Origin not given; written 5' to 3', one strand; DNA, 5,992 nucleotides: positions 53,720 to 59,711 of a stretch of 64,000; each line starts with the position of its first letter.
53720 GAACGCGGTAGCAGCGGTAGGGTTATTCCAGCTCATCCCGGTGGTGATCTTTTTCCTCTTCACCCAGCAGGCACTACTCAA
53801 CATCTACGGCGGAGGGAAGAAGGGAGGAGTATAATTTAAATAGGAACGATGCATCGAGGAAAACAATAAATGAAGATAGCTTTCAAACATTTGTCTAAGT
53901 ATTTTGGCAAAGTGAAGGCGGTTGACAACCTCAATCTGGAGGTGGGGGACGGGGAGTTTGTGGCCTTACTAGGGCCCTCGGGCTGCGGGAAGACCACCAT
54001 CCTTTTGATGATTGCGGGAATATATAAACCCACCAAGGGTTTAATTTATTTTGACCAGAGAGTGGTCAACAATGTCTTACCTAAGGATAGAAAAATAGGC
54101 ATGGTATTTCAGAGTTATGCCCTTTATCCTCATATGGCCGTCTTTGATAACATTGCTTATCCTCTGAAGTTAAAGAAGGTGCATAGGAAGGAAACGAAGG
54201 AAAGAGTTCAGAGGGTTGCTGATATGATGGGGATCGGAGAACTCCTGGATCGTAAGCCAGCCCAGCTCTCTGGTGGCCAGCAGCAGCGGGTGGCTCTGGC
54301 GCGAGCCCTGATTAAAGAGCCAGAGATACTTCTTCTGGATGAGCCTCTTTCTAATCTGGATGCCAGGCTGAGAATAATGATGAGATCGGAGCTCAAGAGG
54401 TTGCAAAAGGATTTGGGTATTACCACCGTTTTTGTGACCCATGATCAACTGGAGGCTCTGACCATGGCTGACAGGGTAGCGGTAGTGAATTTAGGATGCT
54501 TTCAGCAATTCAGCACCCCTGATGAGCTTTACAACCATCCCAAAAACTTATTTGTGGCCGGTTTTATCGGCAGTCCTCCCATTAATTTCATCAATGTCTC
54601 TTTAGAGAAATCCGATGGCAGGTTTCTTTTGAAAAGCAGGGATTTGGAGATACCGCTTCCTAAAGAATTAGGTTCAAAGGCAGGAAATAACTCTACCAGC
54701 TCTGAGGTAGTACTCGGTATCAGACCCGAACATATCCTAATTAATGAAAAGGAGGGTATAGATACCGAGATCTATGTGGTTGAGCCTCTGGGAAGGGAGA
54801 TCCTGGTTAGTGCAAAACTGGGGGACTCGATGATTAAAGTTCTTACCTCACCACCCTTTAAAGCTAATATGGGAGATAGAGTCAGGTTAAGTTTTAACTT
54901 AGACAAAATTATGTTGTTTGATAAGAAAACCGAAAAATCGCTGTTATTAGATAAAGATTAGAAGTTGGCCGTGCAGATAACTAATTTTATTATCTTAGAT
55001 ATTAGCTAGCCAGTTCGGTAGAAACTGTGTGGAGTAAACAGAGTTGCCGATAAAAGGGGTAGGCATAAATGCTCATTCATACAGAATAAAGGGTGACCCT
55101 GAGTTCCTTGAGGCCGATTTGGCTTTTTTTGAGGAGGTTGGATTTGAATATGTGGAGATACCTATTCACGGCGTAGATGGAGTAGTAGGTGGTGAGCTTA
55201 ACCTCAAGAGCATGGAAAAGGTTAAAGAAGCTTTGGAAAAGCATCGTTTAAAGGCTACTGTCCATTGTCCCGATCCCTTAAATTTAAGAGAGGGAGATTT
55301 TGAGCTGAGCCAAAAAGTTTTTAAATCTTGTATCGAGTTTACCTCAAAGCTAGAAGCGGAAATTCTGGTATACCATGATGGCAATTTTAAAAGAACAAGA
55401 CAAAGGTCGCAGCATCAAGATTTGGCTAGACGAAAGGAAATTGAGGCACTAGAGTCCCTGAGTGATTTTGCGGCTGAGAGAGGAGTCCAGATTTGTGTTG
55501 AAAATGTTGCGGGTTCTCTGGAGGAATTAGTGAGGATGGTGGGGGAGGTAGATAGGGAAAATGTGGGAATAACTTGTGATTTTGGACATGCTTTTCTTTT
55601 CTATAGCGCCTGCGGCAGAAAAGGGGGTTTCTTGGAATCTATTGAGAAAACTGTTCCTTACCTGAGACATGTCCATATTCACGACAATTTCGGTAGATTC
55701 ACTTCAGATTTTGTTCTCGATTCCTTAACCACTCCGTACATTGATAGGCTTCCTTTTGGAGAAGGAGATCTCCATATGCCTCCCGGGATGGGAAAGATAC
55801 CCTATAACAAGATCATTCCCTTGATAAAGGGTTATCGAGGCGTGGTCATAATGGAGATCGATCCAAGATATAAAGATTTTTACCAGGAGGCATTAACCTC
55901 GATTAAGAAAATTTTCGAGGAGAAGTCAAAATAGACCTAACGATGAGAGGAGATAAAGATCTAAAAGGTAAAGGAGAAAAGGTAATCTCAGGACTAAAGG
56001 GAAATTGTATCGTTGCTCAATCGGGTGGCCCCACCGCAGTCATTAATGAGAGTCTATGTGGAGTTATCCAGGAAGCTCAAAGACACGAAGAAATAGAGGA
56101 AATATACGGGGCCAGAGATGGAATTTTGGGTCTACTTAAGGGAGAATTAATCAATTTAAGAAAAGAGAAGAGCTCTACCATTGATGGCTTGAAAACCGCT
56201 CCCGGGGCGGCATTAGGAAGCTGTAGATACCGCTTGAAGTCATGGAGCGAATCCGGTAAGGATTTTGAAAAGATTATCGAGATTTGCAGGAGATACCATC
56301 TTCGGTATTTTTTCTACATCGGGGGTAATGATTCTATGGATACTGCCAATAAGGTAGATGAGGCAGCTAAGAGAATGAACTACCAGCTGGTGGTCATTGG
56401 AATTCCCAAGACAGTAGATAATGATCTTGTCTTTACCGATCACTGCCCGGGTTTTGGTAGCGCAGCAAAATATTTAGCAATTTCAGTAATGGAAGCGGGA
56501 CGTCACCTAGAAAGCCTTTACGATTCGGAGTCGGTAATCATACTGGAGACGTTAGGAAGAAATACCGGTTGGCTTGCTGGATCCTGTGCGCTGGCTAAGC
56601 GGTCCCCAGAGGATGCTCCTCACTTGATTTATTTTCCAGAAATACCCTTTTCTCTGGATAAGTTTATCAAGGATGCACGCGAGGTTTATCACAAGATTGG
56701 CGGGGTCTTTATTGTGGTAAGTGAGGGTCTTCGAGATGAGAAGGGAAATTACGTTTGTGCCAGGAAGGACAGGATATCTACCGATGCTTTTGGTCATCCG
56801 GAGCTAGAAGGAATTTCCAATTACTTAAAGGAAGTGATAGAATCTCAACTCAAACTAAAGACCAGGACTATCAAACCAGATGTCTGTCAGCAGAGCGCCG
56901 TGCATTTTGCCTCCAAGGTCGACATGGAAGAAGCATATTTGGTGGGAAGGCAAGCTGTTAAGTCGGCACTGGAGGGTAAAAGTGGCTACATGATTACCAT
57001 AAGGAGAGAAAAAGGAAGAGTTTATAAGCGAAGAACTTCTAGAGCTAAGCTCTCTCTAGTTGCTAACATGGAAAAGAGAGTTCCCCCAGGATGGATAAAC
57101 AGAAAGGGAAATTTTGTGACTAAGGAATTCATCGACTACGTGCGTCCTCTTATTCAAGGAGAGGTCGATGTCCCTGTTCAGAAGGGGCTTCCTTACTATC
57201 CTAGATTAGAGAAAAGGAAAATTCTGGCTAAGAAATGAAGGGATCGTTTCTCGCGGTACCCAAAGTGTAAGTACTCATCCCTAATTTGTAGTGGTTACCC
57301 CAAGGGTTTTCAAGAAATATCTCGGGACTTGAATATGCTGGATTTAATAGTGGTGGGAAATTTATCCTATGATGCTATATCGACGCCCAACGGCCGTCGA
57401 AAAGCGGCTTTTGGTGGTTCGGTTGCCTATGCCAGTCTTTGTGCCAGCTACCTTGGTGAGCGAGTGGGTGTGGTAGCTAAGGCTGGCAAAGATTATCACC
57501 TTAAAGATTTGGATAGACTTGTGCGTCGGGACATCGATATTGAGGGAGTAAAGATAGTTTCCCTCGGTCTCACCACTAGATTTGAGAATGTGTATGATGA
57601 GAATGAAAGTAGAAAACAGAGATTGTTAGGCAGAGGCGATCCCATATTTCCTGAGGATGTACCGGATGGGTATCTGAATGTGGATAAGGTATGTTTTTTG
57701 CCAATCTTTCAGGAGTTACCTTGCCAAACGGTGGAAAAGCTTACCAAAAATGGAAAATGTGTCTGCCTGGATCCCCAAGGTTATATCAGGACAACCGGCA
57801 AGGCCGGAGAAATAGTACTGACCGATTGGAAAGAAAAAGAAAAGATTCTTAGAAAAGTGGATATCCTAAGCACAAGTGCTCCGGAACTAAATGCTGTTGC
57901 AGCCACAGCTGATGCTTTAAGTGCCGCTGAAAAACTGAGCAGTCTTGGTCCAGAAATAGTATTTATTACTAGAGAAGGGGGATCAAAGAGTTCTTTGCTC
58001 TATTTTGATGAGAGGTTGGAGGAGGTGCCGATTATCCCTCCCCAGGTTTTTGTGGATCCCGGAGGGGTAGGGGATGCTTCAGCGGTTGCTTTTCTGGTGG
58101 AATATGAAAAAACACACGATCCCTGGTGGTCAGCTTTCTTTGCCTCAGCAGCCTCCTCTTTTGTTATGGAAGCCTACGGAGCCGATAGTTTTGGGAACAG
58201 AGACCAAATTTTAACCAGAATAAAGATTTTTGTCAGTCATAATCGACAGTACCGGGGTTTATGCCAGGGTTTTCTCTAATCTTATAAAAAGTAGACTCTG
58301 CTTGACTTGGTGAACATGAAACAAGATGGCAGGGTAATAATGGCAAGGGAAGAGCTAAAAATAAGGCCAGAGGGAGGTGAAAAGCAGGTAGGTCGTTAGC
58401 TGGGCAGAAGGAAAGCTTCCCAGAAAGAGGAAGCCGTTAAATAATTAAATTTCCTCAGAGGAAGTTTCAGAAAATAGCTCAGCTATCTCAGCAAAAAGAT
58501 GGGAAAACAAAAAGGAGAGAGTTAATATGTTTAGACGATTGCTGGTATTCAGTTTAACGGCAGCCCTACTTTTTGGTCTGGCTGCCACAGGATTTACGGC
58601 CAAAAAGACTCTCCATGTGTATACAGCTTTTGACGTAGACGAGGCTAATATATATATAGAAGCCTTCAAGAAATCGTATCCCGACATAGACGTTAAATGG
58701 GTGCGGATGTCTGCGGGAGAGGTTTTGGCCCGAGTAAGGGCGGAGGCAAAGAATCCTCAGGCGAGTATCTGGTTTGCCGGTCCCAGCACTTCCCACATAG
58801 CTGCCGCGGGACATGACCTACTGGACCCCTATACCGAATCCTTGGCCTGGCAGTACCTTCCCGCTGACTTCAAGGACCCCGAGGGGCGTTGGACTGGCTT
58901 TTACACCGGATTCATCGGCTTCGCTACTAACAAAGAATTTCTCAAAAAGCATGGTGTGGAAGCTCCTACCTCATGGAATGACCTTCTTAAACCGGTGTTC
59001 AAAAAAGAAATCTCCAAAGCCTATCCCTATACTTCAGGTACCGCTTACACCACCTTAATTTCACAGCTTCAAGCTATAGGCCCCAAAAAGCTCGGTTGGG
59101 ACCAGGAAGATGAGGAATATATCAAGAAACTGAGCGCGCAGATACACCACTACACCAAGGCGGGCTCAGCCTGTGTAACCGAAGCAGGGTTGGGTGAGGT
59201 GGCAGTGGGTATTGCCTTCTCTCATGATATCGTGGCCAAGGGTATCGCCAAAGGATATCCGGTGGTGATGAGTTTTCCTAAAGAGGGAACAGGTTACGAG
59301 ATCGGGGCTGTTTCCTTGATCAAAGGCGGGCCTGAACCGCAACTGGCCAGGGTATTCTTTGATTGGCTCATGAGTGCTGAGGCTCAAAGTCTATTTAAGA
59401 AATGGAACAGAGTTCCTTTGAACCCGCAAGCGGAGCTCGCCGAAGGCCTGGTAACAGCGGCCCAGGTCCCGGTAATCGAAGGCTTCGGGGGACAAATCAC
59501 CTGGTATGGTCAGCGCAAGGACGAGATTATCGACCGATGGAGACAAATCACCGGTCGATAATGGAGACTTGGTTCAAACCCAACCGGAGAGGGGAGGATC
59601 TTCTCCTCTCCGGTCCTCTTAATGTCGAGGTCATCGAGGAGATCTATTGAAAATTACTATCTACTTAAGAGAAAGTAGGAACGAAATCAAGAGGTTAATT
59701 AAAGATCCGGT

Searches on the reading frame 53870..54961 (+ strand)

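Call 7: search_protein_families(library=pfam, proteins=[window:53870-54961:+])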
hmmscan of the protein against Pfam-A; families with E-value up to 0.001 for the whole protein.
window:53870-54961:+ (363 aa): 6 families
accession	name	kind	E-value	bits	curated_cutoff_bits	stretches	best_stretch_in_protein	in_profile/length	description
PF00005.33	ABC_tran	-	6.5e-37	127.6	25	1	19-160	2-136/137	ABC transporter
PF17912.7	OB_MalK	-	3.1e-12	47.6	27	1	234-289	1-53/53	MalK OB fold domain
PF08402.16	TOBE_2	-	5.5e-07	30.1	21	1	282-350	1-76/76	TOBE domain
PF13304.12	AAA_21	-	2.8e-05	24.8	27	0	128-194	233-301/304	AAA domain, putative AbiEii toxin, Type IV TA system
PF20703.3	nSTAND1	-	0.00045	20.4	27.1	1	9-56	14-59/379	Novel STAND NTPase 1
PF02463.25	SMC_N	-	0.00091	19.1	40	0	129-205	133-213/220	RecF/RecN/SMC N terminal domain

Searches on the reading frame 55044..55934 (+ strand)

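Call 7: search_protein_families(library=pfam, proteins=[window:55044-55934:+])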
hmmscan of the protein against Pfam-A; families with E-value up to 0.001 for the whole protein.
window:55044-55934:+ (296 aa): 1 family
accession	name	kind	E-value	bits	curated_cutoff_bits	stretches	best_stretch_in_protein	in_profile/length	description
PF01261.30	AP_endonuc_2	-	4.2e-36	125.3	31.1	1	29-275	4-232/249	Xylose isomerase-like TIM barrel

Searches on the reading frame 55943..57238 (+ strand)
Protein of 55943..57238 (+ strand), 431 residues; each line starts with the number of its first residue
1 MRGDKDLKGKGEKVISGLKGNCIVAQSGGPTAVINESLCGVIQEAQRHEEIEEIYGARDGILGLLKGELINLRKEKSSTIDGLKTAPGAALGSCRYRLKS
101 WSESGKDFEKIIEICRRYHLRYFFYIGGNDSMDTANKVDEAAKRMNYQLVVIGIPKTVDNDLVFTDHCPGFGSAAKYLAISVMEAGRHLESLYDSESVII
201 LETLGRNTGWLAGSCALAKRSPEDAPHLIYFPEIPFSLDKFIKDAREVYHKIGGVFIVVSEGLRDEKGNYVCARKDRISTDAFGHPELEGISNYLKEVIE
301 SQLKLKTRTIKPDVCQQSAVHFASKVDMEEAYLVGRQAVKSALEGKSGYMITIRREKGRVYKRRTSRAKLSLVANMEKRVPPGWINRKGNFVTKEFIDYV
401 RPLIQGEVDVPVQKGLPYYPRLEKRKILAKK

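Call 7: search_protein_families(library=pfam, proteins=[window:55943-57238:+])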
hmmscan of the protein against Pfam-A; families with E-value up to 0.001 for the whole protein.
window:55943-57238:+ (431 aa): 1 family
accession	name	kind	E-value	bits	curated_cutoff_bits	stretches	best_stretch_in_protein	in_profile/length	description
PF00365.25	PFK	-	1.2e-52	179.4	30.9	1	22-320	2-257/277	Phosphofructokinase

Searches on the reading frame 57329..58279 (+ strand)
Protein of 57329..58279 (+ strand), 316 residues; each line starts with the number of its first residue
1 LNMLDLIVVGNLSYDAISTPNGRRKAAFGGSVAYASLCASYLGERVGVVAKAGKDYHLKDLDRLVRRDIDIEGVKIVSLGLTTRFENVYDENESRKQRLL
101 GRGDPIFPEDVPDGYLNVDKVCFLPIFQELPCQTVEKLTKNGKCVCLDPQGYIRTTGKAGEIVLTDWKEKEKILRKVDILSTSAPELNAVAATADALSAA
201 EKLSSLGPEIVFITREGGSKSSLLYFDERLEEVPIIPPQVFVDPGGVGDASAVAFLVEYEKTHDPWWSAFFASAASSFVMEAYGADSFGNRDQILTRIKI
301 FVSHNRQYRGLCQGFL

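Call 8: search_protein_families(library=pfam, proteins=[window:57329-58279:+])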
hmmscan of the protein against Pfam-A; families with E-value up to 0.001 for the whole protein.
window:57329-58279:+ (316 aa): 1 family
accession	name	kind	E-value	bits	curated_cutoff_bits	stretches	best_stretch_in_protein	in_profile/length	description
PF00294.29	PfkB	-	8.2e-15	55.4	25.8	1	163-287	166-297/302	pfkB family carbohydrate kinase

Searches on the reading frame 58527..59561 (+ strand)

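Call 8: search_protein_families(library=pfam, proteins=[window:58527-59561:+])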
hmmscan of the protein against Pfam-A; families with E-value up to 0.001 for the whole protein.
window:58527-59561:+ (344 aa): 3 families
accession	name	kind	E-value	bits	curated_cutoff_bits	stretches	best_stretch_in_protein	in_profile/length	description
PF13343.11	SBP_bac_6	-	3.3e-21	76.3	24.6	1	95-313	26-233/245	Bacterial extracellular solute-binding protein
PF01547.30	SBP_bac_1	-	2.1e-20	74.3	26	1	43-287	13-306/307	Bacterial extracellular solute-binding protein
PF13531.11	SBP_bac_11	-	5.6e-16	59.4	25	1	44-293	17-224/227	Bacterial extracellular solute-binding protein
